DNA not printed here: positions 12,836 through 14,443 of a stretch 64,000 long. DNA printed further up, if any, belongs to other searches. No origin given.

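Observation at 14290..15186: Stand-alone eukaryotic-like kinase translationally coupled to a GT4: a candidate glycan-end kinase (split WbdD logic)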

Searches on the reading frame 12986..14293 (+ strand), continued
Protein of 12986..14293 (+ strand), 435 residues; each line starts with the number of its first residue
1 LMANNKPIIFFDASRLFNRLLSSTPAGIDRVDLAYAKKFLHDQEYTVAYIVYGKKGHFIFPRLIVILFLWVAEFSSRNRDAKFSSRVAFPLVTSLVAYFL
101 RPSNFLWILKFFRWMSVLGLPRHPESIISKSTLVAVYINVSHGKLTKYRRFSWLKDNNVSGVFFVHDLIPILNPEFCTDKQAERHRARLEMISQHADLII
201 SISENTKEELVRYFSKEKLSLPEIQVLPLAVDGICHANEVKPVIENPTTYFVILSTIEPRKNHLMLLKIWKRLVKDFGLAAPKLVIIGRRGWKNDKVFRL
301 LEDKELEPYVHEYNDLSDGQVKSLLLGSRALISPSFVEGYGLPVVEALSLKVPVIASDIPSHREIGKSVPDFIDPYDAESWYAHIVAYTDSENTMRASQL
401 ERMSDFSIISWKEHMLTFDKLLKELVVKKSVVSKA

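Call 94: get_annotated_region(hit=H13, flank=6000)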
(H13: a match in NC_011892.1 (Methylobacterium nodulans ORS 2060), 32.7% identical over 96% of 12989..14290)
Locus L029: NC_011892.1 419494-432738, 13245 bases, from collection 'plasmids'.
description: Methylobacterium nodulans ORS 2060 plasmid pMNOD01, complete sequence
organism: Methylobacterium nodulans ORS 2060 (NCBI taxid 460265)
taxonomy: Bacteria; Pseudomonadota; Alphaproteobacteria; Hyphomicrobiales; Methylobacteriaceae; Methylobacterium; Methylobacterium nodulans; Methylobacterium nodulans ORS 2060
host: -; source: -; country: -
typing (MOB-suite, as given by PLSDB): non-mobilizable
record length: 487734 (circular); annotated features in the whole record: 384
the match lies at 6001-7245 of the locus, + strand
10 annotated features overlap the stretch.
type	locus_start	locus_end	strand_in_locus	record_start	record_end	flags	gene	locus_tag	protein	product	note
CDS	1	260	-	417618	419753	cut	-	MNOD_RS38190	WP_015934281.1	hypothetical protein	-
CDS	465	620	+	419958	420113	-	-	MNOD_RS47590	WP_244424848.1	hypothetical protein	-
CDS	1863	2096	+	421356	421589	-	-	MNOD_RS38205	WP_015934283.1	DUF6489 family protein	-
CDS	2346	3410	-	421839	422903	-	-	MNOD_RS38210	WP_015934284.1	phytanoyl-CoA dioxygenase family protein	-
CDS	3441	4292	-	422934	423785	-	-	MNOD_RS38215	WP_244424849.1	phytanoyl-CoA dioxygenase family protein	-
CDS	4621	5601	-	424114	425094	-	-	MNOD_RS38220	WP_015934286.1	phytanoyl-CoA dioxygenase family protein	-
CDS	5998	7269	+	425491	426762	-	-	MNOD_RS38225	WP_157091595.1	glycosyltransferase family 1 protein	-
CDS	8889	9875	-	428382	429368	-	-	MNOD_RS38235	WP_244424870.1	lytic transglycosylase domain-containing protein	-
CDS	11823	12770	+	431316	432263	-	-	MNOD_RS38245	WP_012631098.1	IS110-like element ISMno7 family transposase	GO:0006313 - DNA transposition [Evidence IEA]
CDS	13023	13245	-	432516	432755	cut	-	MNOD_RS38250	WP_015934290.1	hypothetical protein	-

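Call 95: get_annotated_region(hit=H16, flank=6000)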
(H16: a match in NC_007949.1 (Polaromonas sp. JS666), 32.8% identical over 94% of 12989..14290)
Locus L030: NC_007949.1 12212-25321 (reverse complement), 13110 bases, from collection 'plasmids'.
description: Polaromonas sp. JS666 plasmid 1, complete sequence
organism: Polaromonas sp. JS666 (NCBI taxid 296591)
taxonomy: Bacteria; Pseudomonadota; Betaproteobacteria; Burkholderiales; Comamonadaceae; Polaromonas; Polaromonas sp. JS666
host: -; source: -; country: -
typing (MOB-suite, as given by PLSDB): conjugative; replicon rep_cluster_944; relaxase MOBH,MOBP; mating-pair formation MPF_T
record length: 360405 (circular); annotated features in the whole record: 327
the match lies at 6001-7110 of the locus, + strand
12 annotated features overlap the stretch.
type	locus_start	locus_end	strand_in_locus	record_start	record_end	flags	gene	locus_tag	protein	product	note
CDS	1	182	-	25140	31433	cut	-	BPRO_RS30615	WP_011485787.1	calcium-binding protein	-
CDS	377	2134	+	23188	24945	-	-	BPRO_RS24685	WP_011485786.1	type I secretion system permease/ATPase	-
CDS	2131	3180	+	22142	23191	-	-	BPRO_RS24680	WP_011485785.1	HlyD family efflux transporter periplasmic adaptor subunit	GO:0055085 - transmembrane transport [Evidence IEA]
CDS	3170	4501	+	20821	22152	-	-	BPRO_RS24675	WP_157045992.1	TolC family outer membrane protein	GO:0006810 - transport [Evidence IEA]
CDS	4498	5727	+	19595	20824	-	-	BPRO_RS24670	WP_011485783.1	glycosyltransferase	-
CDS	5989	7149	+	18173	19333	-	-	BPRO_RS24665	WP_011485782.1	glycosyltransferase family 1 protein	-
CDS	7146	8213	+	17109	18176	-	-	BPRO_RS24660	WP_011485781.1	capsular polysaccharide biosynthesis protein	-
CDS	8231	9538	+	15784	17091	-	-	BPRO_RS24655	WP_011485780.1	nucleotide disphospho-sugar-binding domain-containing protein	GO:0005975 - carbohydrate metabolic process [Evidence IEA]; GO:0030259 - lipid glycosylation [Evidence IEA]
CDS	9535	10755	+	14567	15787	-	-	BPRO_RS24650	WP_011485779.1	hypothetical protein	-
CDS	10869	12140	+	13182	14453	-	-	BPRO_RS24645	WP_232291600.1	cytochrome P450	-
CDS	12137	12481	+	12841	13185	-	-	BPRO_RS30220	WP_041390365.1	hypothetical protein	-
CDS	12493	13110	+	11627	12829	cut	-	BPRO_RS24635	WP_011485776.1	hypothetical protein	-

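Call 96: search_protein_families(library=pfam, proteins=[L025:8152-10002:+, L026:3442-4866:+, L026:4872-6992:+, L028:4306-5979:+, L030:7146-8213:+, L027:5838-6992:+, L027:13238-15241:+, L023:6908-7990:+], max_evalue=0.001)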
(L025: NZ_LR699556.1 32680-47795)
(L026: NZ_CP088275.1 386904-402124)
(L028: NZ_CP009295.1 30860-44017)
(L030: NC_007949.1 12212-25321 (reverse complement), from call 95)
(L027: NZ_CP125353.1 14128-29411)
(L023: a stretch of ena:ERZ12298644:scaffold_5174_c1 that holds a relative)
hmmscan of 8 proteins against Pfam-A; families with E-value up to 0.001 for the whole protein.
L025:8152-10002:+ (616 aa): 1 family
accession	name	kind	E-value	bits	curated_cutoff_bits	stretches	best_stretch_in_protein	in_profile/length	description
PF05159.20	Capsule_synth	-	4.6e-43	148.3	20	2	410-540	142-285/310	Capsule polysaccharide biosynthesis protein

L026:3442-4866:+ (474 aa): 1 family
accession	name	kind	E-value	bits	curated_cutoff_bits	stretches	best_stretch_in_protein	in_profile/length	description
PF05159.20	Capsule_synth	-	5.9e-51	174.2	20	1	98-413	1-310/310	Capsule polysaccharide biosynthesis protein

L026:4872-6992:+ (706 aa): 1 family
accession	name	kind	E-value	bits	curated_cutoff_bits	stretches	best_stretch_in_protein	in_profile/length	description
PF05159.20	Capsule_synth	-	2e-67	228.3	20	2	73-335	3-310/310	Capsule polysaccharide biosynthesis protein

L028:4306-5979:+ (557 aa): 1 family
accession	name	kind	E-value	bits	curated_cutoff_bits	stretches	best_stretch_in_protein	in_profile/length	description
PF05159.20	Capsule_synth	-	1.4e-42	146.7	20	2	361-512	142-310/310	Capsule polysaccharide biosynthesis protein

L030:7146-8213:+ (355 aa): 1 family
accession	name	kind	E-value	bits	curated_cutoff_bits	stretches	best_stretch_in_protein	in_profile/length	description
PF05159.20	Capsule_synth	-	1.2e-36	127.2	20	2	165-309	145-298/310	Capsule polysaccharide biosynthesis protein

L027:5838-6992:+ (384 aa): 0 families

L027:13238-15241:+ (667 aa): 1 family
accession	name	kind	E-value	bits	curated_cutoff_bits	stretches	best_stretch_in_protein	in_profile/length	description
PF05159.20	Capsule_synth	-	7.7e-76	255.9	20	4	129-302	119-310/310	Capsule polysaccharide biosynthesis protein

L023:6908-7990:+ (360 aa): 1 family
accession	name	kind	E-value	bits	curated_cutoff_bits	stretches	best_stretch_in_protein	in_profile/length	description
PF05159.20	Capsule_synth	-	7.6e-42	144.3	20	2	160-305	145-308/310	Capsule polysaccharide biosynthesis protein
